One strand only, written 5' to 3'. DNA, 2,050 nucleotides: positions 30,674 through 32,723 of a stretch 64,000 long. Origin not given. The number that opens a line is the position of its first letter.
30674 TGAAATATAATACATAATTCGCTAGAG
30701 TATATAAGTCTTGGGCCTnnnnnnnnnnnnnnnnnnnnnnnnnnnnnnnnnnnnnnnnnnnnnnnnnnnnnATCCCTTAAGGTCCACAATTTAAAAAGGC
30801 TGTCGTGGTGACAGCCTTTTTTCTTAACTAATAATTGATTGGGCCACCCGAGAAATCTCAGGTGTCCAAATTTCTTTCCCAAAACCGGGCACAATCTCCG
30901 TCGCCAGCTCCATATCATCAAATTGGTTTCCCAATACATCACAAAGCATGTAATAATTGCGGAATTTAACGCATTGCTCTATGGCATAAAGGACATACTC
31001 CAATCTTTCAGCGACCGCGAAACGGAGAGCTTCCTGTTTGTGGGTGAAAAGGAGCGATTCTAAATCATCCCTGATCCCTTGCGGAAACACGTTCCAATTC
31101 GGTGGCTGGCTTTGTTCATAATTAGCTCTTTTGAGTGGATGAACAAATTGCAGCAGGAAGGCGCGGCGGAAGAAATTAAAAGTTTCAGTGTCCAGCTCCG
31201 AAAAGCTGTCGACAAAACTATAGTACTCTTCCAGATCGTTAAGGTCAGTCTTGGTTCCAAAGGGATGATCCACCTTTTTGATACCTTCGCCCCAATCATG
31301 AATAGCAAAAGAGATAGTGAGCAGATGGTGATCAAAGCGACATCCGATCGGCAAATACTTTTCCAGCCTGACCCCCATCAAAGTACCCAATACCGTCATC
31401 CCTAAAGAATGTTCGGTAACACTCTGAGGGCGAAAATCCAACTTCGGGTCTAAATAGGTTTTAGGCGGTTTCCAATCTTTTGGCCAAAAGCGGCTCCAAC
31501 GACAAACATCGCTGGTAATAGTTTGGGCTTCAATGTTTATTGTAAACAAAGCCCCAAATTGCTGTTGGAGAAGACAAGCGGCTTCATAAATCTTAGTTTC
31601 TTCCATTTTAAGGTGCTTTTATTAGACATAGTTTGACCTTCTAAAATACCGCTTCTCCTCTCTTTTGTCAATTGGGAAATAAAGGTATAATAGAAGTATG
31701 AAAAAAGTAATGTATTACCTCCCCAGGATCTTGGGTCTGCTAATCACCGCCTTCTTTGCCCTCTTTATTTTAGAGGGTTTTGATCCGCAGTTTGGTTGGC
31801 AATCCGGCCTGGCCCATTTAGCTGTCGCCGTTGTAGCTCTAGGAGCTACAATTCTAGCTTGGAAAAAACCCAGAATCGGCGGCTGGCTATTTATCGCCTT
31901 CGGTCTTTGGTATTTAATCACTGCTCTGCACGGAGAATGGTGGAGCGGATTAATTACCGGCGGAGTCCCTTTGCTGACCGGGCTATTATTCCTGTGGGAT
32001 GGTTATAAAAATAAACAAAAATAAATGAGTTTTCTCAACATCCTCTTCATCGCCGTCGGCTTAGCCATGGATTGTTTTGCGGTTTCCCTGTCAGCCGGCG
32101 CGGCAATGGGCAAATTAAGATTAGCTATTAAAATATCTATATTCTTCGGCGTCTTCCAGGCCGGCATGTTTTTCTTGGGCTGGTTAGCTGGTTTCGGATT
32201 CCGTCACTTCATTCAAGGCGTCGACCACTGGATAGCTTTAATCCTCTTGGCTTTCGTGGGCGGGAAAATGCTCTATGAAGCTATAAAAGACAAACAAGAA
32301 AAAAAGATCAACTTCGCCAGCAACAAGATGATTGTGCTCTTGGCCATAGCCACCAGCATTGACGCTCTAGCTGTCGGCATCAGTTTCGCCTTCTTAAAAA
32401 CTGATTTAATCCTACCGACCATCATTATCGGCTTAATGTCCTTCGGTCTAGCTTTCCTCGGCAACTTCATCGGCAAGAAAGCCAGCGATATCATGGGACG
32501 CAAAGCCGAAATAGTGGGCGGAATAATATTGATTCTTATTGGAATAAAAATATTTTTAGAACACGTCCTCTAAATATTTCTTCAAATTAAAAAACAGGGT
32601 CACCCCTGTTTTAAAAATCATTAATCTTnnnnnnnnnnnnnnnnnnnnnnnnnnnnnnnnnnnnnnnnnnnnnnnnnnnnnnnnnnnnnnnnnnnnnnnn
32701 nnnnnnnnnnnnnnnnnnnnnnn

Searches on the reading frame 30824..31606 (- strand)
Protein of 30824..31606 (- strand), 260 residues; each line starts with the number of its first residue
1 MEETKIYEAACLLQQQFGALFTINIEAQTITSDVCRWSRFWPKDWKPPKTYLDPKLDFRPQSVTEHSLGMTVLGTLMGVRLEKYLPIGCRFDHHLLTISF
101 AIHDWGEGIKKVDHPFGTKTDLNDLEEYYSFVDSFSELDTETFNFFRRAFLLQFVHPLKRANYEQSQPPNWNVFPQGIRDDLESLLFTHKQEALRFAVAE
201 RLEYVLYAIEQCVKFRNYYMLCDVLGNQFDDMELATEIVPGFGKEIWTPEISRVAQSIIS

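Call 3: search_protein_families(library=pfam, proteins=[window:30824-31606:-], max_evalue=1)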
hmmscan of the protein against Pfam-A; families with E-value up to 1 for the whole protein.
window:30824-31606:- (260 aa): 1 family
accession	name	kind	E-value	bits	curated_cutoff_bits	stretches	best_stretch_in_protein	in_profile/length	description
PF16301.11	DUF4943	-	0.078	13.4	27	0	153-188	9-44/151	Domain of unknown function (DUF4943)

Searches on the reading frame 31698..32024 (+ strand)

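Call 3: search_protein_families(library=pfam, proteins=[window:31698-32024:+], max_evalue=1)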
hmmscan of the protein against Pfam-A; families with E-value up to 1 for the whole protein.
window:31698-32024:+ (108 aa): 4 families
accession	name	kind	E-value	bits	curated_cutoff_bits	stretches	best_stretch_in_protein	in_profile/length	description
PF24709.1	DUF7670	-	1.9e-18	67.3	29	1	2-107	5-115/118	Domain of unknown function (DUF7670)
PF07332.16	Phage_holin_3_6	-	0.00015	22.3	28.4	1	62-107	50-95/116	Putative Actinobacterial Holin-X, holin superfamily III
PF24961.1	NfeD_membrane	-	0.057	13.9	26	1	11-101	2-91/119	NfeD integral membrane domain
PF22570.1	LiaF-TM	-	0.37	12.1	27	1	12-89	2-81/98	LiaF transmembrane domain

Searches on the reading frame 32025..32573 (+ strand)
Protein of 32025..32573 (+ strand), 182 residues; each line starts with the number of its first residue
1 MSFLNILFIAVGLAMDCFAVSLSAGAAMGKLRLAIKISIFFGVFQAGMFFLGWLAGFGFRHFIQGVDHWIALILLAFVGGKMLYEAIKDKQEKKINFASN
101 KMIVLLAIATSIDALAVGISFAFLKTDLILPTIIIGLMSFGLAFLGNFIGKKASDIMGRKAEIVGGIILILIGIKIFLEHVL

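Call 3: search_protein_families(library=pfam, proteins=[window:32025-32573:+], max_evalue=1)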
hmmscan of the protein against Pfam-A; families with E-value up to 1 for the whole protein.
window:32025-32573:+ (182 aa): 2 families
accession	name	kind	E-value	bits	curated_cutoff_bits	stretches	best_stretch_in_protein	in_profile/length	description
PF02659.21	Mntp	-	1.1e-46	158.8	24.4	1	31-177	4-152/152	Putative manganese efflux pump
PF20506.3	DUF6732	-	0.057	13.7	27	1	63-94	26-57/72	Family of unknown function (DUF6732)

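Call 4: search_protein_families(library=ncbifam, proteins=[window:32025-32573:+], max_evalue=1)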
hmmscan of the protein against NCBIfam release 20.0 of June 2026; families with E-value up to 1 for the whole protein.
window:32025-32573:+ (182 aa): 4 families
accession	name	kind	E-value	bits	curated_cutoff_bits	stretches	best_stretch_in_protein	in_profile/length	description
NF008546.0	PRK11469.1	equivalog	6.4e-31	107.5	214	1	2-180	2-185/188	manganese efflux pump MntP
TIGR02840.1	spore_YtaF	equivalog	2.5e-11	43.5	149.6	2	104-175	132-204/206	sporulation membrane protein YtaF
NF005606.0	PRK07352.1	equivalog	0.036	13.8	137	1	106-157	6-57/175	F0F1 ATP synthase subunit B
TIGR02849.1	spore_III_AD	equivalog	0.14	12.5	85.6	1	62-110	41-89/101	stage III sporulation protein AD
